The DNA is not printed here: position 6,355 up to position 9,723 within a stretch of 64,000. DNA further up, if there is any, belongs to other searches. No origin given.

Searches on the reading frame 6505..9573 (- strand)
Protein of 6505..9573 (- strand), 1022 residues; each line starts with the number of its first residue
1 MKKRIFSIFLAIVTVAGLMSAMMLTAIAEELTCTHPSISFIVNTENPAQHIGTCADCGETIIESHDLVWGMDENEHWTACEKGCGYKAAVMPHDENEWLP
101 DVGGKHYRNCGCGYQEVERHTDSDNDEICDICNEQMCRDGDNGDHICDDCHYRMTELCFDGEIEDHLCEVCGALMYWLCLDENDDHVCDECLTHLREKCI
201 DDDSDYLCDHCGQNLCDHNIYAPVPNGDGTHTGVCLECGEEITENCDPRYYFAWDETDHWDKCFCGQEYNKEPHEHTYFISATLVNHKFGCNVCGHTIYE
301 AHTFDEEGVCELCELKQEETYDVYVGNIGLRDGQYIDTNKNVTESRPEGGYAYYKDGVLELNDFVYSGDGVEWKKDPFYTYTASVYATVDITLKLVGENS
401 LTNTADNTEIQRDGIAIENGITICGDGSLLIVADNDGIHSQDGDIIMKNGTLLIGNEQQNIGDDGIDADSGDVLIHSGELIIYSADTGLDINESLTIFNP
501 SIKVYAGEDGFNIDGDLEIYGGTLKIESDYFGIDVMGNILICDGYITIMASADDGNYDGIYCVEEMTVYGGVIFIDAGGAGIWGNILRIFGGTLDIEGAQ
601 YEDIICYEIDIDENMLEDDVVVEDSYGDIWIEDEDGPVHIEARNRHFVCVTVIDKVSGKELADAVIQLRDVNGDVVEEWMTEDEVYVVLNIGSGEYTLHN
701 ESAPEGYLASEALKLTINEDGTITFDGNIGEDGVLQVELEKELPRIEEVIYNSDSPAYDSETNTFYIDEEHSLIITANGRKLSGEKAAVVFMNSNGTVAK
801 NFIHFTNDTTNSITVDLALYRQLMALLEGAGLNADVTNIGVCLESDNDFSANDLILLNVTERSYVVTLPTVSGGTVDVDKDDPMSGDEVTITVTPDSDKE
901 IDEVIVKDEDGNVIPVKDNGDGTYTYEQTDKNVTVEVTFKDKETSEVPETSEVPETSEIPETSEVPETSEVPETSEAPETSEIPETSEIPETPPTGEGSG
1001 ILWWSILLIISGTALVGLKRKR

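Call 80: search_protein_families(library=pfam, proteins=[window:6505-9573:-], max_evalue=1e-8)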
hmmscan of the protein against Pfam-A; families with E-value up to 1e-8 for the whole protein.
window:6505-9573:- (1022 aa): 2 families
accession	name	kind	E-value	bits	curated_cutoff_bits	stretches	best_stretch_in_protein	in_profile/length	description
PF14262.12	Cthe_2159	-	2.4e-12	47.2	25.8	1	388-599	58-259/262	Carbohydrate-binding domain-containing protein Cthe_2159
PF17802.7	SpaA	-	1.1e-09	38.7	23.1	1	653-725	8-85/91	Prealbumin-like fold domain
